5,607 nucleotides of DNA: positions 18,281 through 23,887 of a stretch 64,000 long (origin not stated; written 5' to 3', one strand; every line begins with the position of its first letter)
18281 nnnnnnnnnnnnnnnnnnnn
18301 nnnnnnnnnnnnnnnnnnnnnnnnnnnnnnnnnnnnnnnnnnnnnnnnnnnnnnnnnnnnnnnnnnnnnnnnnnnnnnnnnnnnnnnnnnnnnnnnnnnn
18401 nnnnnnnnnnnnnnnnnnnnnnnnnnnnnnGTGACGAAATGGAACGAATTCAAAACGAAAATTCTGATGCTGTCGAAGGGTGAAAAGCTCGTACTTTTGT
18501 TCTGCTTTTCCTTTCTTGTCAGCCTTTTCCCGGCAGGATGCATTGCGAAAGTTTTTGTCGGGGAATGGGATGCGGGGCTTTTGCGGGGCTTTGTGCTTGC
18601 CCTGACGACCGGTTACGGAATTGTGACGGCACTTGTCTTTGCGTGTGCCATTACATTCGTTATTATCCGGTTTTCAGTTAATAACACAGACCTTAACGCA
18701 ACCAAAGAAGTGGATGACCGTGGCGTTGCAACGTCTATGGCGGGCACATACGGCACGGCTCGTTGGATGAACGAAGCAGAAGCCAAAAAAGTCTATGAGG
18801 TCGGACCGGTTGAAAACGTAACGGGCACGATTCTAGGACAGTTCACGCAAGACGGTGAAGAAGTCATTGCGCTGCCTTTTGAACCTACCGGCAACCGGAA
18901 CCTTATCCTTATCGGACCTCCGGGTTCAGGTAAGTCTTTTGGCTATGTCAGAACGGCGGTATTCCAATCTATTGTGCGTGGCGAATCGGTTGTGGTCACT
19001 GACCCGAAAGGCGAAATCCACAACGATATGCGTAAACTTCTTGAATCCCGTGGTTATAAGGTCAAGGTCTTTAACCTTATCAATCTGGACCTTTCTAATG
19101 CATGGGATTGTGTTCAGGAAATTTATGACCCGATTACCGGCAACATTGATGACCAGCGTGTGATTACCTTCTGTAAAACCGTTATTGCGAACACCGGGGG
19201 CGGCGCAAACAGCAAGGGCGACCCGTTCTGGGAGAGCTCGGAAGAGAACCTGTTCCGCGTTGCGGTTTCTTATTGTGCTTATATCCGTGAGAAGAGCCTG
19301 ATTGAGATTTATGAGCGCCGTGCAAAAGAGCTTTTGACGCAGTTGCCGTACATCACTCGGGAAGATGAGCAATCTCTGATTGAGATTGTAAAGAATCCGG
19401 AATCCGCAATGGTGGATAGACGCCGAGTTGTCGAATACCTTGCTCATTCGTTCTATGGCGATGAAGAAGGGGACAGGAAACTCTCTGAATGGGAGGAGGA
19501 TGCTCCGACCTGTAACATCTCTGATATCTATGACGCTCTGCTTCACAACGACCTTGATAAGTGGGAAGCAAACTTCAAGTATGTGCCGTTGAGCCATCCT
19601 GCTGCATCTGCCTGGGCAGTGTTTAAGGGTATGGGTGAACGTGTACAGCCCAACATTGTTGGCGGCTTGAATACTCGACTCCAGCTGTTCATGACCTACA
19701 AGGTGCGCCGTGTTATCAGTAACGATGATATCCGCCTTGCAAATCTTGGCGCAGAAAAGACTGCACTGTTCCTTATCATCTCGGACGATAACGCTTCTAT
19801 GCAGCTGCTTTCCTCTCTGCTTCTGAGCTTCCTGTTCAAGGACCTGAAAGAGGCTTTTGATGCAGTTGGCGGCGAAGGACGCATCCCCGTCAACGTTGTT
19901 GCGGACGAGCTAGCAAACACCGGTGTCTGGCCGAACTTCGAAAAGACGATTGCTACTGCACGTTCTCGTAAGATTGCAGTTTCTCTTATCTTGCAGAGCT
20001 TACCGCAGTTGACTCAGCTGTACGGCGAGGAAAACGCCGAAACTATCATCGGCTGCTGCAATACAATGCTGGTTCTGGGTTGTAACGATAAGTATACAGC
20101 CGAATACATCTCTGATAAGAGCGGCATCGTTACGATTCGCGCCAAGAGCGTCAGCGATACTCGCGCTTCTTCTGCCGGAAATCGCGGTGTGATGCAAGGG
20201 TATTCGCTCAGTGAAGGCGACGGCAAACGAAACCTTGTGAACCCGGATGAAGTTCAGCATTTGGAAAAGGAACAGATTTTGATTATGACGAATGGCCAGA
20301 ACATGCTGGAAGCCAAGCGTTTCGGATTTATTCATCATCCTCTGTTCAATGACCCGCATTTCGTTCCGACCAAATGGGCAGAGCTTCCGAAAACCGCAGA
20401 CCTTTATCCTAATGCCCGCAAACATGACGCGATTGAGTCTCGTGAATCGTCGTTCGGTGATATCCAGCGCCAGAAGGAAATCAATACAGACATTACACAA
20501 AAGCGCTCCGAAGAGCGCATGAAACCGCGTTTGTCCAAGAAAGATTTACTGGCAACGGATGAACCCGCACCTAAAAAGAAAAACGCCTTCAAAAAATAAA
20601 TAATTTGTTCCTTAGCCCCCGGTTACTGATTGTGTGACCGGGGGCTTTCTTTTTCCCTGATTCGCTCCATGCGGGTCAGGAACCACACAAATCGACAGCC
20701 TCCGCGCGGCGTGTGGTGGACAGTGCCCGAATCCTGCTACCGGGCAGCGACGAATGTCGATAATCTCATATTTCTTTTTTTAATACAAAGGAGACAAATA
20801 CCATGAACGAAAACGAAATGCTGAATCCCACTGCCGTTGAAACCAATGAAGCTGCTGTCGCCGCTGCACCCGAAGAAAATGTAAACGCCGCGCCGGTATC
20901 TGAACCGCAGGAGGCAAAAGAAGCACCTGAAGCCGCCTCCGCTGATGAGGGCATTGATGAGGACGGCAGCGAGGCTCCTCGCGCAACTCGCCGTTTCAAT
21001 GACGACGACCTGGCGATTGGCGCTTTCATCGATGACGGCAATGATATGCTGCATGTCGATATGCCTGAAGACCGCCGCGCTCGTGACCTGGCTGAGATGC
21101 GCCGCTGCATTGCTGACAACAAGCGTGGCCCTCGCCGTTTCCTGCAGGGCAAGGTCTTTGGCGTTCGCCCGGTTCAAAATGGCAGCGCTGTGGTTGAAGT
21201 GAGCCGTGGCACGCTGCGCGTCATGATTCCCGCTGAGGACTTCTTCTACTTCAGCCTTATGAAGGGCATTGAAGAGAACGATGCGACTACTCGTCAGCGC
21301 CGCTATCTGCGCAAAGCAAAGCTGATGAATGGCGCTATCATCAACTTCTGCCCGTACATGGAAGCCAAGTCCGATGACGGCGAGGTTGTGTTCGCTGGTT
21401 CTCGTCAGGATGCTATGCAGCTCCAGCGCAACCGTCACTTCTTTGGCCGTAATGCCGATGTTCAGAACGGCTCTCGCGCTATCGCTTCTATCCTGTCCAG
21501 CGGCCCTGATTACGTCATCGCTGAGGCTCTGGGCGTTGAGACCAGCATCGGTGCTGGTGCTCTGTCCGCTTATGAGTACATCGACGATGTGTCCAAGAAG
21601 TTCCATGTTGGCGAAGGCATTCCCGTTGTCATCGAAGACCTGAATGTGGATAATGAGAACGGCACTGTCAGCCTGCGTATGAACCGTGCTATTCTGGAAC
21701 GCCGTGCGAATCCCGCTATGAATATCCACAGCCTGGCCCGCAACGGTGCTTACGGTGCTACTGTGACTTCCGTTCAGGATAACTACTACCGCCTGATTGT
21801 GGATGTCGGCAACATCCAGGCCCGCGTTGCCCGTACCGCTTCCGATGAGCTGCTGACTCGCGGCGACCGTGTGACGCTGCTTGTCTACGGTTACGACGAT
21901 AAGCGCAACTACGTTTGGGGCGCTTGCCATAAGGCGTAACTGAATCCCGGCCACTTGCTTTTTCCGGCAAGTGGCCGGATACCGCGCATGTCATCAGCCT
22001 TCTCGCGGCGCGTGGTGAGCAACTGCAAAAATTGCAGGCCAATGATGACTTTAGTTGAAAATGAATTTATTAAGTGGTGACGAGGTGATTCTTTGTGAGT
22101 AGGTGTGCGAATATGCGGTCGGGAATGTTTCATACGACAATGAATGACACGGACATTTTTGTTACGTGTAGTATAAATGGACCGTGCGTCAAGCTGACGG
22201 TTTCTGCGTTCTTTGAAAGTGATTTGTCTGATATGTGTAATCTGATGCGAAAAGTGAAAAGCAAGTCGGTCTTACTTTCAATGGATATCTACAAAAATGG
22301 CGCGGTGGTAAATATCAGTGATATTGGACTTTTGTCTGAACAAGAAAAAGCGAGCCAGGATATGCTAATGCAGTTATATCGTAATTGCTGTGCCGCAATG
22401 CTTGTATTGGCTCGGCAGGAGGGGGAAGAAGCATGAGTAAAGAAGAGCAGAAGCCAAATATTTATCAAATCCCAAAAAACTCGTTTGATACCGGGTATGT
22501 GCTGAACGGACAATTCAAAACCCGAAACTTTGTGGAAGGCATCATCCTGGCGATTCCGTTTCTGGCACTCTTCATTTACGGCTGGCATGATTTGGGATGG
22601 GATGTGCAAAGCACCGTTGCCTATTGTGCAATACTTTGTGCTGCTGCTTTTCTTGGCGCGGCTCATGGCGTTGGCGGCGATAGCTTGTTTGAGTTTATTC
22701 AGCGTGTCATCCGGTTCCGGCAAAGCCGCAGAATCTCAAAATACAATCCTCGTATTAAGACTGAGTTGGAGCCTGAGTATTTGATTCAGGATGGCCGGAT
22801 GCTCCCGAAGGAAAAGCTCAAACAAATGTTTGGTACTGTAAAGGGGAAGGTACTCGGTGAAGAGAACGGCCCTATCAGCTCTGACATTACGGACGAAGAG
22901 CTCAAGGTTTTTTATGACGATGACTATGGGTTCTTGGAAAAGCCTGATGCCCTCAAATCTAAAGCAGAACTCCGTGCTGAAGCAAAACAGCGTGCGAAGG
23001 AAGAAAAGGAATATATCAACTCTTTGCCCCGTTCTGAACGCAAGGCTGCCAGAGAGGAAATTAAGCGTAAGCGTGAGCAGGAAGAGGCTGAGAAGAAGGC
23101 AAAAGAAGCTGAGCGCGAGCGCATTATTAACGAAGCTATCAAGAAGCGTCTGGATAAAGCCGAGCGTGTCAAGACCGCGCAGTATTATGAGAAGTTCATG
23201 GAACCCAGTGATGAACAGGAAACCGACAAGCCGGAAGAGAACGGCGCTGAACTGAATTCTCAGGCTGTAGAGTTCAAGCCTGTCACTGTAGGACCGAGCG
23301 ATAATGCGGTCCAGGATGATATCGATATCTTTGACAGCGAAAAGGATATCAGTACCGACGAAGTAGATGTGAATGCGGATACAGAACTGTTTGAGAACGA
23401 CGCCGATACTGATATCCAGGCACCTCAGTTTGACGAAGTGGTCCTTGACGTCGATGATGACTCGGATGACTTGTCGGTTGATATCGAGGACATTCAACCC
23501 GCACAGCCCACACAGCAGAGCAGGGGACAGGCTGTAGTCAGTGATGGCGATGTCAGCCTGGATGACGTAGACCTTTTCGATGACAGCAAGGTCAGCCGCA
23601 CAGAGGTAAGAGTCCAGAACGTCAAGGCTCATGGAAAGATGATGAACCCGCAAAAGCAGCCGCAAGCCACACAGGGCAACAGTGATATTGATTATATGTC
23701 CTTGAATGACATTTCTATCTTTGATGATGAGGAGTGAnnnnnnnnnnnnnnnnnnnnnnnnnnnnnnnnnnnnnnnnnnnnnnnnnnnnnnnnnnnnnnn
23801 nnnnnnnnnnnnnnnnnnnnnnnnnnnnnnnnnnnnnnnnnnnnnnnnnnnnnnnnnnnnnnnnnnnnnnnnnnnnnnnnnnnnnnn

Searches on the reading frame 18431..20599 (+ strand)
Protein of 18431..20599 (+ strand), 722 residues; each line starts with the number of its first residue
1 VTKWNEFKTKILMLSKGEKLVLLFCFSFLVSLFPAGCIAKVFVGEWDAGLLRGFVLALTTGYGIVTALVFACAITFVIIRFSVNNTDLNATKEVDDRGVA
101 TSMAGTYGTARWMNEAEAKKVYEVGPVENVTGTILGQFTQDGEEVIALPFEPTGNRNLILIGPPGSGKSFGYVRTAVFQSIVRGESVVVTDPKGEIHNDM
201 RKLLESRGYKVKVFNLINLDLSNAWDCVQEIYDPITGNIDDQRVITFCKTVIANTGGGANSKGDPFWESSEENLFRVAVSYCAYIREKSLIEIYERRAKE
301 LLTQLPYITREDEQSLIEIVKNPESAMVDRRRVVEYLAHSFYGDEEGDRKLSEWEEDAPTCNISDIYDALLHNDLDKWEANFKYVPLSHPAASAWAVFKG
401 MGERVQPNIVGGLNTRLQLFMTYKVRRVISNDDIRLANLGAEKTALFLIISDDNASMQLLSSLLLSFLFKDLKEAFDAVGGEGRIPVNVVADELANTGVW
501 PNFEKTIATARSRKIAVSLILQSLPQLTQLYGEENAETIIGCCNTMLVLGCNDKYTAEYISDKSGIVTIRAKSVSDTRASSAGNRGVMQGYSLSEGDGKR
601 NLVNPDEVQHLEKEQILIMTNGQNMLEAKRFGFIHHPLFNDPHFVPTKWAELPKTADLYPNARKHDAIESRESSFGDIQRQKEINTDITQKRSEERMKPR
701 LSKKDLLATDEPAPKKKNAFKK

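Call 5: search_protein_families(library=pfam, proteins=[window:18431-20599:+], max_evalue=0.01)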
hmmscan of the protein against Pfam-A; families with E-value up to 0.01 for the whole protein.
window:18431-20599:+ (722 aa): 4 families
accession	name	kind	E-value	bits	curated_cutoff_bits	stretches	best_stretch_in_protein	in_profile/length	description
PF02534.20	T4SS-DNA_transf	-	6.1e-48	164.3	20.1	2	392-642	209-454/468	Type IV secretory system Conjugative DNA transfer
PF12696.13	TraG-D_C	-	2e-31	109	22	1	486-612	1-125/126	TraM recognition site of TraD and TraG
PF10412.15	TrwB_AAD_bind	-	2.6e-20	73.1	20.5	1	447-620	207-375/387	Type IV secretion-system coupling protein DNA-binding domain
PF12846.13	AAA_10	-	4.4e-07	29.7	27.5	1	154-254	20-112/362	AAA-like domain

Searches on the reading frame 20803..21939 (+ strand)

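Call 5: search_protein_families(library=pfam, proteins=[window:20803-21939:+], max_evalue=0.01)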
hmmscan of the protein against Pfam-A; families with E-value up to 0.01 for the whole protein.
window:20803-21939:+ (378 aa): 0 families

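Call 8: search_protein_families(library=ncbifam, proteins=[window:20803-21939:+], max_evalue=1)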
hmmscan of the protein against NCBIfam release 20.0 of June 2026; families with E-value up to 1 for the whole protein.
window:20803-21939:+ (378 aa): 5 families
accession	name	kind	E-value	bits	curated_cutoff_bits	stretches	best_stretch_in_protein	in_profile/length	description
NF040579.1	S1_dom_CvfD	subfamily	0.011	16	117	1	258-300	39-81/113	CvfD/Ygs/GSP13 family RNA-binding post-transcriptional regulator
TIGR03483.1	FtsZ_alphas_C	equivalog_domain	0.022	15.4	62.95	1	15-76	55-116/121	cell division protein FtsZ, alphaProteobacterial C-terminal extension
NF005973.0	PRK08059.1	equivalog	0.041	14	148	1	257-295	42-78/123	S1 domain-containing post-transcriptional regulator GSP13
NF004952.0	PRK06299.1-2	equivalog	0.056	11.7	524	1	244-337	413-499/580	30S ribosomal protein S1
NF007016.1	PRK09481.1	equivalog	0.14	11.5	314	1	130-186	91-149/209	stringent starvation protein SspA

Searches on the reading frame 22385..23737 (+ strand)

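Call 8: search_protein_families(library=ncbifam, proteins=[window:22385-23737:+], max_evalue=1)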
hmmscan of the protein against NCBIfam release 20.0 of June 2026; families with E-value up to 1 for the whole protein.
window:22385-23737:+ (450 aa): 0 families

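Call 9: search_protein_families(library=pfam, proteins=[window:22385-23737:+], max_evalue=10)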
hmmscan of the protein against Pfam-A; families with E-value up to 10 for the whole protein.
window:22385-23737:+ (450 aa): 2 families
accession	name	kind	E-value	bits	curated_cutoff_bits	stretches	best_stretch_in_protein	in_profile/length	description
PF04834.18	Adeno_E3_14_5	-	0.25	12.3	28.7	1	54-78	33-57/100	Early E3 14.5 kDa protein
PF20079.4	DUF6474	-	0.78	10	27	1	189-262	20-91/216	Family of unknown function (DUF6474)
